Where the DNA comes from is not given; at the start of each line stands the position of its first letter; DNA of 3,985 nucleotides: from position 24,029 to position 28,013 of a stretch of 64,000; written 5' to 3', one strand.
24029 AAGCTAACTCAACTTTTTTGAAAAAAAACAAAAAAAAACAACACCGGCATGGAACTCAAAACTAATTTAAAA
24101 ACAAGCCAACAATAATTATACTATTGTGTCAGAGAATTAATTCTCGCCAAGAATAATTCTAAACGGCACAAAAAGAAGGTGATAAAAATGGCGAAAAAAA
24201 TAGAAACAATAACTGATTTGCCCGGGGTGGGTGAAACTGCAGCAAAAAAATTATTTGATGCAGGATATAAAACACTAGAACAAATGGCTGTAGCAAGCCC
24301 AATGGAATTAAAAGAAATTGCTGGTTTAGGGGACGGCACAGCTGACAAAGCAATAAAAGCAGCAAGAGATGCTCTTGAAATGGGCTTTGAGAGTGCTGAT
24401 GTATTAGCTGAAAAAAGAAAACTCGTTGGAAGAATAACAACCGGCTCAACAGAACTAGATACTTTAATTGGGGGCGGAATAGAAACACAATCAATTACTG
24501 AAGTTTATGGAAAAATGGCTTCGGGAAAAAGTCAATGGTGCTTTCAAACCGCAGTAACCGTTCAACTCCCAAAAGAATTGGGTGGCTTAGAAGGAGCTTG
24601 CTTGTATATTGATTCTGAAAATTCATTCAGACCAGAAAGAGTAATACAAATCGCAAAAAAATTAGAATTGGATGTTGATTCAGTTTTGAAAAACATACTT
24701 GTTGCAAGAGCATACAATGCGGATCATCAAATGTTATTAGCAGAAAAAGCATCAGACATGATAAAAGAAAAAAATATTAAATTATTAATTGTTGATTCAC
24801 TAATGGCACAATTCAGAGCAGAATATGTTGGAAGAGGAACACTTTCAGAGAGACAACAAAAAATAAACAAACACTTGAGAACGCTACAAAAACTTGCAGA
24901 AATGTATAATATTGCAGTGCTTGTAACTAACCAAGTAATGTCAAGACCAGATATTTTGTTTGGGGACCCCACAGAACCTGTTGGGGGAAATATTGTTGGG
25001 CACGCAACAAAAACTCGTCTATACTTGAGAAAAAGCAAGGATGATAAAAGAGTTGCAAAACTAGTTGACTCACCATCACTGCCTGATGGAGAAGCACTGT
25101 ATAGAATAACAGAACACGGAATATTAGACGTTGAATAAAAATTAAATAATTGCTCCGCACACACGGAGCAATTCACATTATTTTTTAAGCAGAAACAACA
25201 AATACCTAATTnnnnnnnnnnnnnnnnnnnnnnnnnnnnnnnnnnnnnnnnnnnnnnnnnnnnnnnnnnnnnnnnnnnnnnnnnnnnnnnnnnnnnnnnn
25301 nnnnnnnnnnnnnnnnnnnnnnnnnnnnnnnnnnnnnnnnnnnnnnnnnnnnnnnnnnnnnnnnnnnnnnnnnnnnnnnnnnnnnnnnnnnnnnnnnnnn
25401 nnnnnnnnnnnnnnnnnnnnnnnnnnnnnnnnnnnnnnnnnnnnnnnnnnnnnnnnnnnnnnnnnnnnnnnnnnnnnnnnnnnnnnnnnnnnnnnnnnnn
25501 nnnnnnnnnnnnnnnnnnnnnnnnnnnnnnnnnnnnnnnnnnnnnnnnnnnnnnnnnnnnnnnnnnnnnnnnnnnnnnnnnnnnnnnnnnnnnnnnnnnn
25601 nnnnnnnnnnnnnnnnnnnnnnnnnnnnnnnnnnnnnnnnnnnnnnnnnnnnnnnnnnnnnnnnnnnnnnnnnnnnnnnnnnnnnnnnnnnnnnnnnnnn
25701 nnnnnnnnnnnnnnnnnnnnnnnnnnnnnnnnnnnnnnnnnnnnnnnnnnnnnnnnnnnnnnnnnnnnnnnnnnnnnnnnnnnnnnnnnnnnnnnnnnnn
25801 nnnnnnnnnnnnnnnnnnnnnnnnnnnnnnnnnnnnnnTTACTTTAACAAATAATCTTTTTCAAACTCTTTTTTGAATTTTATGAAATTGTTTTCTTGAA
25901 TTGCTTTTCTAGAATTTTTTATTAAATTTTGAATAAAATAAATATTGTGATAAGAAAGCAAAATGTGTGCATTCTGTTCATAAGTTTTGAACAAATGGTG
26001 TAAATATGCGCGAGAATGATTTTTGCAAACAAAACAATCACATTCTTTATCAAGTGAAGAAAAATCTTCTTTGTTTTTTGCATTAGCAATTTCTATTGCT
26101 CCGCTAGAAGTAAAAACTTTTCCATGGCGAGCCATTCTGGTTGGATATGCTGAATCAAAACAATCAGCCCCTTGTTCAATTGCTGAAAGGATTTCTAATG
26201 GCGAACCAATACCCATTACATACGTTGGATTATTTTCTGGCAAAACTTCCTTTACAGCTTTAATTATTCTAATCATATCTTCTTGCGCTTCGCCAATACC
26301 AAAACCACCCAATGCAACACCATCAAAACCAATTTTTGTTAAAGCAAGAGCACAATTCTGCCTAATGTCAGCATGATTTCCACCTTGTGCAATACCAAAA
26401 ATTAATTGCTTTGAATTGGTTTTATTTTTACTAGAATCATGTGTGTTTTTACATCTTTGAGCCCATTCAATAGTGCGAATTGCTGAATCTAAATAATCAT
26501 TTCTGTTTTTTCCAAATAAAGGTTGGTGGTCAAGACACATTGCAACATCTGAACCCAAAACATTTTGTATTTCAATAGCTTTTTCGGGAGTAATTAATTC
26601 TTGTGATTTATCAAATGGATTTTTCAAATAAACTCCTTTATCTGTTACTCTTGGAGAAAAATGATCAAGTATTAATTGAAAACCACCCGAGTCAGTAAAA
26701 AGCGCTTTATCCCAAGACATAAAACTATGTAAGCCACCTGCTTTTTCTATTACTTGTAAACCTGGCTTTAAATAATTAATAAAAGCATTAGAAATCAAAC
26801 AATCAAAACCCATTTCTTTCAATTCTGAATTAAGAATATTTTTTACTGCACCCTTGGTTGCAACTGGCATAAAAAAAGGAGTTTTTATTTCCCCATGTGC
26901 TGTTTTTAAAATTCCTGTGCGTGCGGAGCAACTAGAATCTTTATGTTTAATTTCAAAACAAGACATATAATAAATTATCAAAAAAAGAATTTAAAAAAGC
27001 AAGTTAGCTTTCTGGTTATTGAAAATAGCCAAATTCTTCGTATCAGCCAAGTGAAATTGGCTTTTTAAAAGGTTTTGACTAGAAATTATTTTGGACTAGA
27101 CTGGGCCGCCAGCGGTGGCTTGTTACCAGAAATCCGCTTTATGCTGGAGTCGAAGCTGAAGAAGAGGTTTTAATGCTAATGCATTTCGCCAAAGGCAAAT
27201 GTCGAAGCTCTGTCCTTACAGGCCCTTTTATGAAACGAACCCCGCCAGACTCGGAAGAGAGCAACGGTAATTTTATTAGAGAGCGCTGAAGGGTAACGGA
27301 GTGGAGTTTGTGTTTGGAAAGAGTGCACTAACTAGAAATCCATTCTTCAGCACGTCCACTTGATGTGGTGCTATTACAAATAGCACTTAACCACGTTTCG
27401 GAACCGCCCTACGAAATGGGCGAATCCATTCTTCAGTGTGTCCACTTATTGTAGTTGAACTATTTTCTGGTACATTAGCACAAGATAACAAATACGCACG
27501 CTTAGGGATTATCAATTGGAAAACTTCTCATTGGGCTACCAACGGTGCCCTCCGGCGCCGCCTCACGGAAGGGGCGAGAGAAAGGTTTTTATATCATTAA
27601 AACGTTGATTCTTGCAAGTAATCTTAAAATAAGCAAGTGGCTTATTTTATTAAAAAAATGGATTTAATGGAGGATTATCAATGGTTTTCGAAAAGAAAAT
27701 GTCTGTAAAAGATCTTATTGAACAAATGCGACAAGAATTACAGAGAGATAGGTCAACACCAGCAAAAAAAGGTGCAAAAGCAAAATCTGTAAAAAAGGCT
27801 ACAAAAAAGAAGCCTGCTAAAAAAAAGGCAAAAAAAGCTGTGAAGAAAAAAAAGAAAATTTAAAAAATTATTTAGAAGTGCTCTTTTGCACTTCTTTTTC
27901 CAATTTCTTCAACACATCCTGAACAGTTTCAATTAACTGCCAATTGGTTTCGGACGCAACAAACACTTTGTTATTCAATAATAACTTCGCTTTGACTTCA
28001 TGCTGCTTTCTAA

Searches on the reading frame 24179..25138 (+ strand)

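Call 3: search_protein_families(library=pfam, proteins=[window:24179-25138:+], max_evalue=0.1)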
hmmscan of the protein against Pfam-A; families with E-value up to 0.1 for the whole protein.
window:24179-25138:+ (319 aa): 17 families
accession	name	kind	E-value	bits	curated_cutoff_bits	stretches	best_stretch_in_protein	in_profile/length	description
PF08423.17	Rad51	-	3.5e-96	321.6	22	1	79-317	1-243/244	Rad51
PF00154.27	RecA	-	3.5e-17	63.2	27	1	58-293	2-228/262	recA bacterial DNA recombination protein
PF14520.12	HHH_5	-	1.7e-10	41.7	27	1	9-64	2-57/57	Helix-hairpin-helix domain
PF13481.12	AAA_25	-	5.4e-07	29.9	27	1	81-252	10-189/195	AAA domain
PF06745.19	ATPase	-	1.5e-06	28.2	26.6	1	87-254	2-165/231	KaiC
PF12826.13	HHH_2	-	2.2e-05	24.9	27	1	15-57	9-50/64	Helix-hairpin-helix motif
PF21999.2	IMS_HHH_1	-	2.5e-05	25.1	27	1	12-49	1-38/53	DNA polymerase-iota, thumb domain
PF10391.15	DNA_pol_lambd_f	-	2.6e-05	24.4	29.8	1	13-36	5-28/51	Fingers domain of DNA polymerase lambda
PF11731.14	Cdd1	-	5.3e-05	23.8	25.5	1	6-45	3-42/86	Pathogenicity locus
PF03796.21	DnaB_C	-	0.00064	19.6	27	1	185-253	115-178/255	DnaB-like helicase C terminal domain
PF00633.29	HHH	-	0.00071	19.7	24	0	6-27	8-29/30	Helix-hairpin-helix motif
PF11798.14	IMS_HHH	-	0.012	16.3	24.4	0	11-29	13-31/32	IMS family HHH motif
PF12836.13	HHH_3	-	0.015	15.8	27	0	9-58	14-60/65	Helix-hairpin-helix motif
PF14716.13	HHH_8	-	0.02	15.7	30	0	37-58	43-64/73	Helix-hairpin-helix domain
PF02961.22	SAM_BAF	-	0.062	14.2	25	0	10-34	19-43/88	Barrier to autointegration factor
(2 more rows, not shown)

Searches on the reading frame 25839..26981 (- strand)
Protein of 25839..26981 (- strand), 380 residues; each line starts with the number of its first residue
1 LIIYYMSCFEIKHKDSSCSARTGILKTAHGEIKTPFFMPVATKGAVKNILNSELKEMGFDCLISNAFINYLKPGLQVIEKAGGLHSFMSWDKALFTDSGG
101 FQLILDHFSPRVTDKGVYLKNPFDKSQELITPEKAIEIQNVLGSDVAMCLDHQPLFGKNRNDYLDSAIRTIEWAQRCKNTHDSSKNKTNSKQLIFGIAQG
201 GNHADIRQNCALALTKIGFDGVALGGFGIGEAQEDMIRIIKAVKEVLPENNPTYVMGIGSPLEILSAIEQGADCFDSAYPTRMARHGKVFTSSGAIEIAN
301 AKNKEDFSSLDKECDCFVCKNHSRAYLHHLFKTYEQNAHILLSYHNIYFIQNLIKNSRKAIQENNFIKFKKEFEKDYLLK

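Call 3: search_protein_families(library=pfam, proteins=[window:25839-26981:-], max_evalue=0.1)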
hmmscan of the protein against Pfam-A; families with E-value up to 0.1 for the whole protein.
window:25839-26981:- (380 aa): 2 families
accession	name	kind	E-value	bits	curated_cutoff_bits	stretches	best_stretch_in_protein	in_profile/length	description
PF01702.25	TGT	-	5.5e-127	424.1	26.3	1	18-377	1-355/357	Queuine tRNA-ribosyltransferase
PF05005.20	Ocnus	-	0.098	13.2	23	0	184-232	25-73/108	Janus/Ocnus family (Ocnus)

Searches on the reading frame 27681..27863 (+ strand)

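Call 3: search_protein_families(library=pfam, proteins=[window:27681-27863:+], max_evalue=0.1)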
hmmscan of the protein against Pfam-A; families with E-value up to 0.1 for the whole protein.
window:27681-27863:+ (60 aa): 2 families
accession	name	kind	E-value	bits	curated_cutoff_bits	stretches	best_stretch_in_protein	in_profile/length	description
PF00428.24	Ribosomal_60s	-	0.068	14.2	28.1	1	3-53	29-72/88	60s Acidic ribosomal protein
PF16543.10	DFRP_C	-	0.096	13.6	27.5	0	6-57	1-51/88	DRG Family Regulatory Proteins, Tma46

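Call 80: search_protein_families(library=pfam, proteins=[window:27681-27863:+], max_evalue=0.1)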
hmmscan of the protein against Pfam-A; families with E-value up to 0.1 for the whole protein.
window:27681-27863:+ (60 aa): 2 families
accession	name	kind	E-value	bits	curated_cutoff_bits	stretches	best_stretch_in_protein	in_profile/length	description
PF00428.24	Ribosomal_60s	-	0.068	14.2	28.1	1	3-53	29-72/88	60s Acidic ribosomal protein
PF16543.10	DFRP_C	-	0.096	13.6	27.5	0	6-57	1-51/88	DRG Family Regulatory Proteins, Tma46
